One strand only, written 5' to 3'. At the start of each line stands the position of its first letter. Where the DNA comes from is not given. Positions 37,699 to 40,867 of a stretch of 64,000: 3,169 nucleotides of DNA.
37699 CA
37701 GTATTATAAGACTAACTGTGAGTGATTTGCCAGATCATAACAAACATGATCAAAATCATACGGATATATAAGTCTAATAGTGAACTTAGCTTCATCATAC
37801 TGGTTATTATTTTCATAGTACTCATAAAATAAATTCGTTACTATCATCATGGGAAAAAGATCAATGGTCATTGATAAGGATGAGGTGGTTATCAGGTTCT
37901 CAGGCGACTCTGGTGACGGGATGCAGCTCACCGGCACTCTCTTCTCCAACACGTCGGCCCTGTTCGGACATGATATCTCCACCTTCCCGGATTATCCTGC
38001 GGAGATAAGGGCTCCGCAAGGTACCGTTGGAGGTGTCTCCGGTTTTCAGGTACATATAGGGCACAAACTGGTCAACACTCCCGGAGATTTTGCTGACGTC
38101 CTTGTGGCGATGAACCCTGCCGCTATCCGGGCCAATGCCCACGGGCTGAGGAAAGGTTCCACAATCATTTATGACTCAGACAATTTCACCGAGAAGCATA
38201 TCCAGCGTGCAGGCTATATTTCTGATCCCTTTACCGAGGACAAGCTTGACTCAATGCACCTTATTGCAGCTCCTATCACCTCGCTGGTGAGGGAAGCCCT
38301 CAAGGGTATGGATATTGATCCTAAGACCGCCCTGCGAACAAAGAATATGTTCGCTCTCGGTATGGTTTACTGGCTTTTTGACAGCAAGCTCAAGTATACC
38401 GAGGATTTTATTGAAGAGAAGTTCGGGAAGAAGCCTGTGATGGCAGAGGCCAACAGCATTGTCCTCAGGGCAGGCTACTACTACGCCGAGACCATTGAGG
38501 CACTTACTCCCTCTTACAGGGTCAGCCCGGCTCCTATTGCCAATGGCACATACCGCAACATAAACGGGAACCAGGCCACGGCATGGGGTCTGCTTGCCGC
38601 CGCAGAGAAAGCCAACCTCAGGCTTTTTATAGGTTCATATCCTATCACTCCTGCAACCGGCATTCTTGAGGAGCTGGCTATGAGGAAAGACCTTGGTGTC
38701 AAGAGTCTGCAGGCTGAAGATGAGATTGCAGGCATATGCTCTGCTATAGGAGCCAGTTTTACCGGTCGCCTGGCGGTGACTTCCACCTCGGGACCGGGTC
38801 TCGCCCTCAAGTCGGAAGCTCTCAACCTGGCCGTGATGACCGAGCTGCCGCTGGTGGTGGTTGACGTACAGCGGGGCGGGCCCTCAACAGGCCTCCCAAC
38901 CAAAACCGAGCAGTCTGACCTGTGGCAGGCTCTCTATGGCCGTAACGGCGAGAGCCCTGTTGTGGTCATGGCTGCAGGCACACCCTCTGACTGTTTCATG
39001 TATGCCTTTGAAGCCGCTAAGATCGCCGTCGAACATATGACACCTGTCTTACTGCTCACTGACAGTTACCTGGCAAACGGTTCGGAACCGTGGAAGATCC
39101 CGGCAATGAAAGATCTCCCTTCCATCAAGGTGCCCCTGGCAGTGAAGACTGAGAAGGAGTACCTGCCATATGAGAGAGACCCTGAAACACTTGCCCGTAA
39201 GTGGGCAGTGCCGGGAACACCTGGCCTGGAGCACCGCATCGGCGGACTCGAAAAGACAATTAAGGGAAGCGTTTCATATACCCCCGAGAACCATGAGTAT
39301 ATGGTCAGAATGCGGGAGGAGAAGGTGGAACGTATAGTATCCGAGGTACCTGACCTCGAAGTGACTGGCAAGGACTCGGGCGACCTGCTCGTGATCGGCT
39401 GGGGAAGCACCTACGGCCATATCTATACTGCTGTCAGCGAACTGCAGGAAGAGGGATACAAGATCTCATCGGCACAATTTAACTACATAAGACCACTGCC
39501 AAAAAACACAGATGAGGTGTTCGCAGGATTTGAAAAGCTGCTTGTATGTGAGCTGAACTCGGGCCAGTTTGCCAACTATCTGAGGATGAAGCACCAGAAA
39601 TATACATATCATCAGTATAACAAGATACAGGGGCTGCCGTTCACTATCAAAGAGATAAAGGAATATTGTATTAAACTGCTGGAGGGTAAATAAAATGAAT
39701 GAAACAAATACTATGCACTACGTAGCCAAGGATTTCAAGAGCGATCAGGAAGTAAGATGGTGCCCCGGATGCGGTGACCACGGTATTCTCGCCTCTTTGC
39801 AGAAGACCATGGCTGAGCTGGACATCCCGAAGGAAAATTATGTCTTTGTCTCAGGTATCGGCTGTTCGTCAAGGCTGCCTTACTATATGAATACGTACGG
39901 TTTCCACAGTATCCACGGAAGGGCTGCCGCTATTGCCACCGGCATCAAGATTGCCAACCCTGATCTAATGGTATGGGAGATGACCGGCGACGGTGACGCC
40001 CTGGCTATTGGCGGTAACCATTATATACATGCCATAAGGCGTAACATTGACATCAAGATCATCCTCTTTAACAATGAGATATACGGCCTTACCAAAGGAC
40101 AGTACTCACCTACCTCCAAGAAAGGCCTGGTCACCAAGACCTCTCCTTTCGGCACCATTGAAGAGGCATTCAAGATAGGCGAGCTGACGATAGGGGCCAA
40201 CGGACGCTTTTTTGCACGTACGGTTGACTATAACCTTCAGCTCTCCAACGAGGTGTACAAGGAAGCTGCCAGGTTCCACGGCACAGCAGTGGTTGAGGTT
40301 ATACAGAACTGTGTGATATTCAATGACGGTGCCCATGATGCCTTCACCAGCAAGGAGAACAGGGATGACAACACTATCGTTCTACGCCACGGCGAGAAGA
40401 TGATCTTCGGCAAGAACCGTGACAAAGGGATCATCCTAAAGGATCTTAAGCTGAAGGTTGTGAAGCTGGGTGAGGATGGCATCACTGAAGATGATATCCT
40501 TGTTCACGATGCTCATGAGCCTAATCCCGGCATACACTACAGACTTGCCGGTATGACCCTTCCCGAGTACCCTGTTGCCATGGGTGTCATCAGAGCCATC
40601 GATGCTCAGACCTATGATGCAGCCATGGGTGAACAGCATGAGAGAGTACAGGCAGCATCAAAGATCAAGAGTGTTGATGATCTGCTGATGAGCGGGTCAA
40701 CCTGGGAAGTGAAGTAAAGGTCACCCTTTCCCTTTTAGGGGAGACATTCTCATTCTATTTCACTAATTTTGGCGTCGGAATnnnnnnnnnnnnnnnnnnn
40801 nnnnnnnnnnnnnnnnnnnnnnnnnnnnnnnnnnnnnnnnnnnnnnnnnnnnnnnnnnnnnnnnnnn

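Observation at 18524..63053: Family of mosaic intergenic elements built from phased 8-nt GTC-anchored tandem units (3 copies in 64 kb)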

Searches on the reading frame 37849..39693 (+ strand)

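Call 81: search_protein_families(library=pfam, proteins=[window:37849-39693:+], max_evalue=0.00001)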
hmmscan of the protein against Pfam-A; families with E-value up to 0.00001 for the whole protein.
window:37849-39693:+ (614 aa): 3 families
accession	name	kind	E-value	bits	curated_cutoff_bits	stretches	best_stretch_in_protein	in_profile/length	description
PF01855.24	POR_N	-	3.5e-49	168.1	27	1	260-469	10-218/231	Pyruvate flavodoxin/ferredoxin oxidoreductase, thiamine diP-bdg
PF01558.24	POR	-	3e-25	89.8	27.4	1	22-210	2-172/173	Pyruvate ferredoxin/flavodoxin oxidoreductase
PF17147.9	PFOR_II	-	8.6e-07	29.7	27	1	512-603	2-102/102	Pyruvate:ferredoxin oxidoreductase core domain II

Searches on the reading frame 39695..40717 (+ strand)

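Call 81: search_protein_families(library=pfam, proteins=[window:39695-40717:+], max_evalue=0.00001)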
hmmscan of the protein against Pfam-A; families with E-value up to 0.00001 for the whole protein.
window:39695-40717:+ (340 aa): 1 family
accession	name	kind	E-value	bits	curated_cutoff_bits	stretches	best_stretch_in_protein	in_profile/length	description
PF02775.26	TPP_enzyme_C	-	3e-27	95.7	21.9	1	55-202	2-151/151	Thiamine pyrophosphate enzyme, C-terminal TPP binding domain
